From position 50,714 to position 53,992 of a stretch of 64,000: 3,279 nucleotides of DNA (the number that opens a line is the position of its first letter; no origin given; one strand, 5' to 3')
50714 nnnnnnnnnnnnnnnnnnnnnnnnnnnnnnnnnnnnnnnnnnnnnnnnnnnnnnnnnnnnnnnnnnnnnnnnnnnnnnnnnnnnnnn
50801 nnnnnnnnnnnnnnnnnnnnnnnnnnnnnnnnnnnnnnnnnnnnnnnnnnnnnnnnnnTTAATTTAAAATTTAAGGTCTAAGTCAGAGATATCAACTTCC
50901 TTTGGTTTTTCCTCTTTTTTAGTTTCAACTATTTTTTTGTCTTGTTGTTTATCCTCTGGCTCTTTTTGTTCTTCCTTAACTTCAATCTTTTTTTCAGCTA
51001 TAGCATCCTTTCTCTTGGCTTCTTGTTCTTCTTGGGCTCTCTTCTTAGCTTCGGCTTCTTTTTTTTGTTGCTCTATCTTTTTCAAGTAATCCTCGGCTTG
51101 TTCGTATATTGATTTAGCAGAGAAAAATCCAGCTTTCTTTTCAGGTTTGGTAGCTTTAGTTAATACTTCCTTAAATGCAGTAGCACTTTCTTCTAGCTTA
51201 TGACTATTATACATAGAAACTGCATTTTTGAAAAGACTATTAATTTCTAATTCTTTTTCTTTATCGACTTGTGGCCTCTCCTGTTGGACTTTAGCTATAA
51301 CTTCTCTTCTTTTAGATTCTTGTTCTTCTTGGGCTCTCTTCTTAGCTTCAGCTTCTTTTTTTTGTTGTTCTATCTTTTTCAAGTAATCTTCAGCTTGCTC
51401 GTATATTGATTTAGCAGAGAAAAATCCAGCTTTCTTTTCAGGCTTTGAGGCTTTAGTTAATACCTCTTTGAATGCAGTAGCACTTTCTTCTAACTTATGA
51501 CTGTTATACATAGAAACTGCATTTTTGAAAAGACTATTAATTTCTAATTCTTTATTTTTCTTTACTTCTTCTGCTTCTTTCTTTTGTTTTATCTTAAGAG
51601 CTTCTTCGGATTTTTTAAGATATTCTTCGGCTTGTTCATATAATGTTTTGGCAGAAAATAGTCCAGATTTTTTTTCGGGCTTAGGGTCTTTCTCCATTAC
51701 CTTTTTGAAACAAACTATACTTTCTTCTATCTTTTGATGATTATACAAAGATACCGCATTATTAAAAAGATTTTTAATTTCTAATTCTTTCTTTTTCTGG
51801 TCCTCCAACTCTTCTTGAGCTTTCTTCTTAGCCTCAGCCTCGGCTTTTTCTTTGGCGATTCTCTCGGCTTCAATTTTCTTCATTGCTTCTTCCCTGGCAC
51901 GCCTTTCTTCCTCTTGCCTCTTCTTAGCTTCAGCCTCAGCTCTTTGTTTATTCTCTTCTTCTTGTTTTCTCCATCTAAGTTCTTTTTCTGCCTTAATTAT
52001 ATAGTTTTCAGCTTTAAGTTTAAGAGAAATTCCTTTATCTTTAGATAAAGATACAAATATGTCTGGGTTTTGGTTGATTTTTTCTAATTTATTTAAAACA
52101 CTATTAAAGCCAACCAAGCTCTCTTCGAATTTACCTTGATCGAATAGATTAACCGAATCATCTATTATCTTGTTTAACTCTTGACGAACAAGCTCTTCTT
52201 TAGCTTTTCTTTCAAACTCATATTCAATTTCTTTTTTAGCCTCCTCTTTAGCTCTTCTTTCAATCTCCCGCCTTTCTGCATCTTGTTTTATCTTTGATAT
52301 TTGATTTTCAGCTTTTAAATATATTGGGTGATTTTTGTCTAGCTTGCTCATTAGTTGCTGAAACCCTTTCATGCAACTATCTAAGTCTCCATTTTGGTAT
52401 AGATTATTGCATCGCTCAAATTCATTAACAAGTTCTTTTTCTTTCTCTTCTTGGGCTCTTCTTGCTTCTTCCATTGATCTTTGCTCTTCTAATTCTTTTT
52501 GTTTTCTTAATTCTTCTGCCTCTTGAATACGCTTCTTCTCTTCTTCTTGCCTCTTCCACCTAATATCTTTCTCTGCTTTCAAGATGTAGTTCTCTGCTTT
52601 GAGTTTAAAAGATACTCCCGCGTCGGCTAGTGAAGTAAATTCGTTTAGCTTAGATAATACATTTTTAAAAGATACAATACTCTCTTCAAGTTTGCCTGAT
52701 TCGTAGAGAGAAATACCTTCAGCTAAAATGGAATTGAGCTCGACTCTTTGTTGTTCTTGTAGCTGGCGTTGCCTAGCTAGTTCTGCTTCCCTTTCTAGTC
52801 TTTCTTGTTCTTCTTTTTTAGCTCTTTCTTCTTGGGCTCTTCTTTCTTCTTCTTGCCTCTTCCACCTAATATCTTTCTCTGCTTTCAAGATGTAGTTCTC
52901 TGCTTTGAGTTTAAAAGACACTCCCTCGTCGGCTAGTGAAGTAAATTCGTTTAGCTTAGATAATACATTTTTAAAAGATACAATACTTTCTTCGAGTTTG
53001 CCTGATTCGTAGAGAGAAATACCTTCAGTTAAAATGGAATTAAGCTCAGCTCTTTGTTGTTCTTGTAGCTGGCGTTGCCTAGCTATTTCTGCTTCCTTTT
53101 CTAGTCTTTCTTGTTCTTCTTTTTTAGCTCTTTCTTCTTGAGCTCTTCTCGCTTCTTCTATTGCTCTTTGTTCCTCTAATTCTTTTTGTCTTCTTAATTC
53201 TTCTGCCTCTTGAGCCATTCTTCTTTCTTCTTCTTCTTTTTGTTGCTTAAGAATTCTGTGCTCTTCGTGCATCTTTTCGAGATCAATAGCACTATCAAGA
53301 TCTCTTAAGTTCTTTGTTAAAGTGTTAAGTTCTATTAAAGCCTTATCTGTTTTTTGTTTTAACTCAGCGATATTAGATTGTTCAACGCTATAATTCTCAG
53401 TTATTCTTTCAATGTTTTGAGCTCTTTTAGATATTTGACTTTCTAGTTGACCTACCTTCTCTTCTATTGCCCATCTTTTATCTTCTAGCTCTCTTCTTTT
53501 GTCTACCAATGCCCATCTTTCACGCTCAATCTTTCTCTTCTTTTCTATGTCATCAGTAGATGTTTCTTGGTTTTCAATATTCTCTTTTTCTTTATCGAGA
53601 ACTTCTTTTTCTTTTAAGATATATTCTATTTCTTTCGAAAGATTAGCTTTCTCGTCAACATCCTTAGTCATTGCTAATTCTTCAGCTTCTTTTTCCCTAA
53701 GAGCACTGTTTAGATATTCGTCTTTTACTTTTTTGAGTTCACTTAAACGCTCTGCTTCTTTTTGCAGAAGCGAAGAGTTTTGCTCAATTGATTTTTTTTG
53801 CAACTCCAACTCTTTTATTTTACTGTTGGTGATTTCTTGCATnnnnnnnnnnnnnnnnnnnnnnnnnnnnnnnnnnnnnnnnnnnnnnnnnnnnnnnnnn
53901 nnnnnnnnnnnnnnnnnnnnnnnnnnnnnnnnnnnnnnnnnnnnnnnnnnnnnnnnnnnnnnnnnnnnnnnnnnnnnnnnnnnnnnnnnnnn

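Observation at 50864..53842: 992-aa coiled-coil protein with two near-identical internal tandem repeats (~296 bp and ~308 bp) and poly-T tracts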

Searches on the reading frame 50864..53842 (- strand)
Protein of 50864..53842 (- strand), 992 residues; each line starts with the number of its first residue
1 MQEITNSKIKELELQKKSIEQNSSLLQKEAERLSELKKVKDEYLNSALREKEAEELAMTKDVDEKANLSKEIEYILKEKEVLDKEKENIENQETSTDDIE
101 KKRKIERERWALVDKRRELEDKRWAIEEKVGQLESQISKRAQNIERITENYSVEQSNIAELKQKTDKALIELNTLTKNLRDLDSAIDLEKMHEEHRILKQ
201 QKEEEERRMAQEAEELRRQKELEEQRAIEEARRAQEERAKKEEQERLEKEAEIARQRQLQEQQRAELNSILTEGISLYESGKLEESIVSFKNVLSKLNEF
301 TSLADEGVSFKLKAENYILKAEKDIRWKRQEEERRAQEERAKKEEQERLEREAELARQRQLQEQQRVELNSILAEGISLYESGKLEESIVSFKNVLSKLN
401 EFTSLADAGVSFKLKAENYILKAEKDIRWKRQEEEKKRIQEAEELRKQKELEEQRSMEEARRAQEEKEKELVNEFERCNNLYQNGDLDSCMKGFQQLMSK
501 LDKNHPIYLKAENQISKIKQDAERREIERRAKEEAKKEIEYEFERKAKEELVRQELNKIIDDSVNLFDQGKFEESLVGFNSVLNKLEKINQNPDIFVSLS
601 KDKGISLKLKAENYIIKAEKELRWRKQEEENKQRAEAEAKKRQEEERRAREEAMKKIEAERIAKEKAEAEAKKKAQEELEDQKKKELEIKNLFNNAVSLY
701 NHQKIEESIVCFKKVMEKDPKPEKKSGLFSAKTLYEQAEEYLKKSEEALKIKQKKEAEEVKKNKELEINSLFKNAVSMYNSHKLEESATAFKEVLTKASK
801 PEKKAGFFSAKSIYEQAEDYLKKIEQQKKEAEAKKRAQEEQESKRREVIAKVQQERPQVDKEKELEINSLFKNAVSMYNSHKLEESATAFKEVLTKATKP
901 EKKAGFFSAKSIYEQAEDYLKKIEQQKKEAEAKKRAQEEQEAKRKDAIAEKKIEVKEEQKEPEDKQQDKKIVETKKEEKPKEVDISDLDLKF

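Call 7: search_protein_families(library=pfam, proteins=[window:50864-53842:-], max_evalue=0.01)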
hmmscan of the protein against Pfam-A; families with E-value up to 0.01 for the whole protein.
window:50864-53842:- (992 aa): 3 families
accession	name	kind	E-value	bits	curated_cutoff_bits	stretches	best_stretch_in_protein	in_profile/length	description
PF07719.23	TPR_2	-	2.2e-10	40.3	27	0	692-721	4-33/34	Tetratricopeptide repeat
PF00515.34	TPR_1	-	1.6e-05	25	27.8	0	692-721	4-33/34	Tetratricopeptide repeat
PF13414.12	TPR_11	-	2.9e-05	24.1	26.8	0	277-294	4-21/42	TPR repeat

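Call 12: search_protein_families(library=ncbifam, proteins=[window:50864-53842:-], max_evalue=0.01)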
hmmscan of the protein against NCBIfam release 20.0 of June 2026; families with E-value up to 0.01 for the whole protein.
window:50864-53842:- (992 aa): 1 family
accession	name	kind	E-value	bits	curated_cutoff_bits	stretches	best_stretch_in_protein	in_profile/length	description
NF051477.1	YmfI_phage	equivalog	0.00042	20.8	140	0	285-325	16-56/89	YmfI family phage protein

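Call 16: find_homologous_proteins(query=window:50864-53842:-, max_evalue=0.00001)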
Query window:50864-53842:- (992 aa): 2 proteins with E <= 0.00001 among 8000 candidates.
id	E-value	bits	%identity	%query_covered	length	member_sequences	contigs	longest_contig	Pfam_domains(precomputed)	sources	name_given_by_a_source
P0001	0.0e+0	1920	100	100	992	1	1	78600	PF00515.35,PF07719.24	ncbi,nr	ncbi:MAG: hypothetical protein PHV25_00355 [Candidatus Pacebacteria bacterium]|nr:hypothetical prote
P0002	0.0e+0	1196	91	68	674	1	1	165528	-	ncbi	-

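Call 18: find_encoding_contigs(protein=P0002, flank=10000, max_places=4)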
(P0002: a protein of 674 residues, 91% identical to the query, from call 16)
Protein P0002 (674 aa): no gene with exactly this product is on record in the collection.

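Call 34: predict_structure(protein=window:50864-53842:-)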
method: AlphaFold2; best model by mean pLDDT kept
length: 992 residues; sequences in the alignment: 1
mean_pLDDT: 69.0   pTM: 0.31
mean pLDDT of the five models: 69.0, 65.2, 64.2, 64.0, 62.6
residues with pLDDT >= 90: 36; 70-90: 510; 50-70: 304; < 50: 142
segments of 3 or more residues with pLDDT < 50: 182-188, 329-348, 350-352, 532-534, 536-546, 672-679, 723-727, 802-807, 840-843, 847-860, 901-907, 948-988, 990-992
pLDDT, mean of each block of 10 residues (from residue 1): 67 75 76 77 80 86 92 90 87 74 84 89 92 90 84 77 75 69 47 63 68 70 69 66 64 59 74 81 81 74 59 80 62 40 44 51 69 82 84 80 59 80 78 63 63 62 72 83 81 85 83 81 64 44 49 74 81 81 74 54 68 78 66 58 63 63 55 48 62 78 78 72 50 71 75 59 71 83 82 76 50 78 77 57 49 37 73 87 85 74 52 83 80 65 52 33 32 31 39 44
secondary structure, 60 per line:
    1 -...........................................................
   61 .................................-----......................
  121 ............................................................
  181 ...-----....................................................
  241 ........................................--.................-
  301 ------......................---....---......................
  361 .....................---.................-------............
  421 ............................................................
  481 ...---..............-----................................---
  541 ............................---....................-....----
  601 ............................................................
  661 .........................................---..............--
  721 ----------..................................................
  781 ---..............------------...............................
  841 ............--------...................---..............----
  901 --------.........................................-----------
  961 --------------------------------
elements in order (helices of 4 or more, strands of 3 or more residues): H2-93 H99-183 H189-280 H283-299 H307-328 H332-335 H339-381 H385-401 H409-483 H487-500 H506-537 H541-568 H572-591 H593-596 H601-701 H705-718 H731-780 H784-797 H810-852 H861-879 H883-896 H909-949

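Call 35: search_protein_representatives(protein=window:50864-53842:-)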
Query: 992 residues. Proteins with E-value up to 0.001 (for the whole library): 13; up to 1e-10: 2; up to 1e-30: 1. The best 13 are listed.
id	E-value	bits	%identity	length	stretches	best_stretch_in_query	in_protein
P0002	0.0e+00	1196.0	91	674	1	319-992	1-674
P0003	7.9e-19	84.0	51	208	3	699-767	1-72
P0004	1.2e-08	50.3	31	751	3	656-914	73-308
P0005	4.6e-08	48.4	37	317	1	689-945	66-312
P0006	1.1e-07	47.1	36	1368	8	694-760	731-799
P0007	7.5e-06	41.0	28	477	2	8-183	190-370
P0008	2.4e-05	39.4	35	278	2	802-970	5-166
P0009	1.2e-04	37.1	26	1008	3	212-892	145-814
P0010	2.1e-04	36.3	29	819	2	12-150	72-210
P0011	3.4e-04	35.6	31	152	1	27-161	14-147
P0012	6.1e-04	34.7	35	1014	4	206-397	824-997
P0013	8.6e-04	34.2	30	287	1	196-300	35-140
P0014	8.8e-04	34.2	25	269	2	63-204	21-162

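Call 38: fold_search(model_id=the predicted structure, library=pdb)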
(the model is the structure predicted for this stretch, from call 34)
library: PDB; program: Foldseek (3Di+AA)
matches with E <= 10: 730; with E <= 0.001: 5
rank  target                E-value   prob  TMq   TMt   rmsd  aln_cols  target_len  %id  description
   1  3ieg_A                8.0e-05  0.99  0.05  0.13  47.4       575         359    9  Crystal Structure of P58(IPK) TPR Domain at 2.5 A (released 2010-03-31)
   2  2y4t_B                1.4e-04  0.98  0.05  0.11  46.7       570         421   10  Crystal structure of the human co-chaperone P58(IPK) (released 2011-08-10)
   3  2y4t_A                1.6e-04  0.99  0.05  0.12  46.4       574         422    9  Crystal structure of the human co-chaperone P58(IPK) (released 2011-08-10)
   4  2y4u                  2.2e-04  0.98  0.05  0.11  46.6       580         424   10  Crystal structure of human P58(IPK) in space group P312 (released 2011-08-10)
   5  9hmf_K                2.6e-04  0.77  0.05  0.07  67.7       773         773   11  Periplasmic scaffold of the Campylobacter jejuni flagellar motor (alpha carbon trace) (released 2024-12-25)
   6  7t7t_B                5.0e-03  0.69  0.06  0.12  44.6       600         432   10  Structure of TSK/BRU1 bound to histone H3.1 (released 2022-03-30)
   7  7t7t_A                7.4e-03  0.72  0.06  0.12  41.4       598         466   12  Structure of TSK/BRU1 bound to histone H3.1 (released 2022-03-30)
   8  7dkh_I                8.6e-03  0.60  0.08  0.08  49.5       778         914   11  Crystal structure of the Ctr9/Paf1/Cdc73/Rtf1 quaternary complex (released 2021-11-24)
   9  7dkh_A                1.9e-02  0.38  0.07  0.07  48.9       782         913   11  Crystal structure of the Ctr9/Paf1/Cdc73/Rtf1 quaternary complex (released 2021-11-24)
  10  6t80_C                2.9e-02  0.92  0.06  0.23  31.2       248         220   16  Human 14-3-3 sigma fused to the AANAT peptide including phosphoserine-205 (released 2020-11-18)
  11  8dtg_B                3.1e-02  0.66  0.05  0.07  49.1       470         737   11  Cryo-EM structure of Arabidopsis SPY alternative conformation 1 (released 2023-03-08)
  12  9hvq_Q                3.2e-02  0.35  0.07  0.07  49.6       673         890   12  Structure of the transcribing Pol II-DSIF-PAF-SPT6-RECQL5 complex (released 2025-07-16)
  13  9y6s_6y               3.5e-02  0.80  0.06  0.14  44.5       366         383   12  96-nm repeat of the Leishmania tarentolae doublet microtubule (released 2025-12-17)
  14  7y4i_A                4.5e-02  0.38  0.05  0.06  52.6       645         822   10  Crystal structure of SPINDLY in complex with GDP (released 2022-12-07)
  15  6eou                  5.5e-02  0.41  0.05  0.13  45.4       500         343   10  O-GlcNAc transferase TPR domain with the intellectual disability associated mutation L254F (released 2018-05-09)
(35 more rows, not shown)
